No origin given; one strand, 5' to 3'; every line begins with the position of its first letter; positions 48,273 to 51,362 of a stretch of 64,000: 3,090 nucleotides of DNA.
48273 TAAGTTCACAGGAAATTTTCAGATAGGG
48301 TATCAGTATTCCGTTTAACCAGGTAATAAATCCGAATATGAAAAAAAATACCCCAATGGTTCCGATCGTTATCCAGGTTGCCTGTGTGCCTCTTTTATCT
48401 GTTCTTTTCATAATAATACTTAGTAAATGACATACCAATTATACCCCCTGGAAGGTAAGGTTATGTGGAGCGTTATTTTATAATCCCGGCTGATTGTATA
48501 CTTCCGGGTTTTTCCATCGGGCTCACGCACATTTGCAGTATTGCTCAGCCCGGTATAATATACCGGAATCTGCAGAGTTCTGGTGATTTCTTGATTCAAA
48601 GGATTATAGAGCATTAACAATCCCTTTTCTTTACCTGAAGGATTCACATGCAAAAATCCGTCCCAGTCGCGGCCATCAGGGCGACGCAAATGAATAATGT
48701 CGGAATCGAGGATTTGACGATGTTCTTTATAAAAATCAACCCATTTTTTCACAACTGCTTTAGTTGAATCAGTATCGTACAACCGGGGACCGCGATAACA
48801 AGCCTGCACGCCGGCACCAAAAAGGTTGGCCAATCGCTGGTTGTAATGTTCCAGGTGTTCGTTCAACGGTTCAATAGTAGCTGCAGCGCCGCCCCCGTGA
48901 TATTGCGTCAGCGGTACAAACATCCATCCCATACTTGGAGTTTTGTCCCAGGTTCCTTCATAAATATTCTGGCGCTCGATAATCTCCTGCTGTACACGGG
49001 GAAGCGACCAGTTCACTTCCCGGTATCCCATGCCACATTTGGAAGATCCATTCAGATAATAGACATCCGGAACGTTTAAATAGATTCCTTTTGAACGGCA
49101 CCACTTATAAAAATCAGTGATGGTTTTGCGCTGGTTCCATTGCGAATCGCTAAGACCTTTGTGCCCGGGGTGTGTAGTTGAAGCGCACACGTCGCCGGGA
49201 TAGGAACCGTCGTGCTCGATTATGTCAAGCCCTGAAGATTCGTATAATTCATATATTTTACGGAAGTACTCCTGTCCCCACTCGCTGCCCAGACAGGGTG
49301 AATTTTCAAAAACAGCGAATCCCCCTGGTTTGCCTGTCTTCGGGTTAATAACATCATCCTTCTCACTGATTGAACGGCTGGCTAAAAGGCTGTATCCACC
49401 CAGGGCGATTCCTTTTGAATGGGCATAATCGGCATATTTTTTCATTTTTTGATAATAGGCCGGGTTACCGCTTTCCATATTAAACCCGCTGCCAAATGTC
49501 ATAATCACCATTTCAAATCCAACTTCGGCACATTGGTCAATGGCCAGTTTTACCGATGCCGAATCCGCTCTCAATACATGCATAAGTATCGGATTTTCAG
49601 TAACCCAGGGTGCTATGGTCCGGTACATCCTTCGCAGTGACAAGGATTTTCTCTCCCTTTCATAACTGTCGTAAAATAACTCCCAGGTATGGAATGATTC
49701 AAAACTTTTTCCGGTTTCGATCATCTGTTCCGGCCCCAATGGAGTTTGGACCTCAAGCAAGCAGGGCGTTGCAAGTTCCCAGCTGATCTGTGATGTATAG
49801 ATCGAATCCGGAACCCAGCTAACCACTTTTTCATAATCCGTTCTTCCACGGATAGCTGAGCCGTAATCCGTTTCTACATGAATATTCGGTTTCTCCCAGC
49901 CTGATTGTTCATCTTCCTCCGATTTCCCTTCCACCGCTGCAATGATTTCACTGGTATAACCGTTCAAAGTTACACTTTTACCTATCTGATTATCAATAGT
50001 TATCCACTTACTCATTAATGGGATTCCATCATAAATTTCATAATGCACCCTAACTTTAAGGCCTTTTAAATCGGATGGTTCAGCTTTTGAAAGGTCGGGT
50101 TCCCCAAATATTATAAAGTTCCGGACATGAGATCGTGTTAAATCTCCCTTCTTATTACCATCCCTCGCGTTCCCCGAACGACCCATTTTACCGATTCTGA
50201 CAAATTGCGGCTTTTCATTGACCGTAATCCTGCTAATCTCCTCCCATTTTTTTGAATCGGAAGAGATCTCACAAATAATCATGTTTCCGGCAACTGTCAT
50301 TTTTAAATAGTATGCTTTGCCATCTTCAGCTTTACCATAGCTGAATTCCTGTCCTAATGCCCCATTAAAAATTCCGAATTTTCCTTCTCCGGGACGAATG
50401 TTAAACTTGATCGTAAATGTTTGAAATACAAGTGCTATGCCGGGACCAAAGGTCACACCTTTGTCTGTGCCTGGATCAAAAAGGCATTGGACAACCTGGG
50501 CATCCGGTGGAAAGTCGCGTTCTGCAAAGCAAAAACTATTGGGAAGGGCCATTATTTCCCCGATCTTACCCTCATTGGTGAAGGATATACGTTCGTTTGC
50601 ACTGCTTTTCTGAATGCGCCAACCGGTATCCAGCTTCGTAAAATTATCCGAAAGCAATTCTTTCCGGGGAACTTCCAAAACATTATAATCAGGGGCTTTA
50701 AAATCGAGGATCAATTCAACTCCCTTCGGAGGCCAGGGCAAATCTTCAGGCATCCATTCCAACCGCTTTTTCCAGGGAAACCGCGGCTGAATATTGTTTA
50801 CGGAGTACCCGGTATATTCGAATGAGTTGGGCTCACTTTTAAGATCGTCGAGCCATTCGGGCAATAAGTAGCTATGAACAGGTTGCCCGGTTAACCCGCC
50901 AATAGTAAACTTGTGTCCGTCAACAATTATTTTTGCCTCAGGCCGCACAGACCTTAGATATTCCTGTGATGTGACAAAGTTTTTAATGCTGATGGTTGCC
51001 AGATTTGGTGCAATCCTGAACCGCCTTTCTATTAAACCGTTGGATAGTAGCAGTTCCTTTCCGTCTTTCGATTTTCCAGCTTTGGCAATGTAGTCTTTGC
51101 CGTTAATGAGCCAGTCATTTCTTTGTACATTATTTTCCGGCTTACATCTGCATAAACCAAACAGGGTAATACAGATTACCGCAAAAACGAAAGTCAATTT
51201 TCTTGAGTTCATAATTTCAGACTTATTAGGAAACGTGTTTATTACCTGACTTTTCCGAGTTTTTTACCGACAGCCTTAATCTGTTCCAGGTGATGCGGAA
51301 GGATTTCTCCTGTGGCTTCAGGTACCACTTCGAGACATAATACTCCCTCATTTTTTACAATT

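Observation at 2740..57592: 55-kb, 30-locus, single-strand PUL dominated by proteins without a recognisable family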

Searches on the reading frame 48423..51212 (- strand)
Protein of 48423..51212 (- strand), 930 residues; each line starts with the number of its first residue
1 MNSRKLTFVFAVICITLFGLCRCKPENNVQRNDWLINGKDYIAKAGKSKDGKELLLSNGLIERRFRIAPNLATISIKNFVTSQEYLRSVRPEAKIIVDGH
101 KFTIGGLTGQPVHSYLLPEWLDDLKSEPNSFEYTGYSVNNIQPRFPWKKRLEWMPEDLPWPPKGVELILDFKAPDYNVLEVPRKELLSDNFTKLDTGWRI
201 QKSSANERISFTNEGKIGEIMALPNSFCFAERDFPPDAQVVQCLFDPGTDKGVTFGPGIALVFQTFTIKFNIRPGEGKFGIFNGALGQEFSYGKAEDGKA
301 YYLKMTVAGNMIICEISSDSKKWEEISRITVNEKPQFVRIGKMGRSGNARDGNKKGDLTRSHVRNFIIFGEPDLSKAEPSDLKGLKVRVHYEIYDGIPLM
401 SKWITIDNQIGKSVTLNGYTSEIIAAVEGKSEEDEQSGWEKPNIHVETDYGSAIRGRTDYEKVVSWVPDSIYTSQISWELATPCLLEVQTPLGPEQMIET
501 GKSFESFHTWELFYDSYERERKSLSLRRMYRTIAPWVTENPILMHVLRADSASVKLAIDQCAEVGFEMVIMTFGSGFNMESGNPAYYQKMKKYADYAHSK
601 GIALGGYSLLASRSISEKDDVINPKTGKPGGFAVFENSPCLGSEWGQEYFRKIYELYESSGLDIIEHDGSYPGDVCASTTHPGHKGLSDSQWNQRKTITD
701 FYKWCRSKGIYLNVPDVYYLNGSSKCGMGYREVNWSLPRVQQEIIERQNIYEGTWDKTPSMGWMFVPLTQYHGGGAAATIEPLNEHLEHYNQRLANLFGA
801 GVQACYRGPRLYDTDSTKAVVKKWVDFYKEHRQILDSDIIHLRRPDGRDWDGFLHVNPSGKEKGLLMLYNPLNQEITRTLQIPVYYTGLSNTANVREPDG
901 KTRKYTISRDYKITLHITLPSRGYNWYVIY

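Call 5: search_protein_families(library=pfam, proteins=[window:48423-51212:-], max_evalue=0.01)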
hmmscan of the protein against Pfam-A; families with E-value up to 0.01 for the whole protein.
window:48423-51212:- (930 aa): 0 families

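Call 11: search_protein_families(library=ncbifam, proteins=[window:48423-51212:-], max_evalue=0.1)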
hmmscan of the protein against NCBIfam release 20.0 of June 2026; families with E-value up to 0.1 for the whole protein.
window:48423-51212:- (930 aa): 0 families
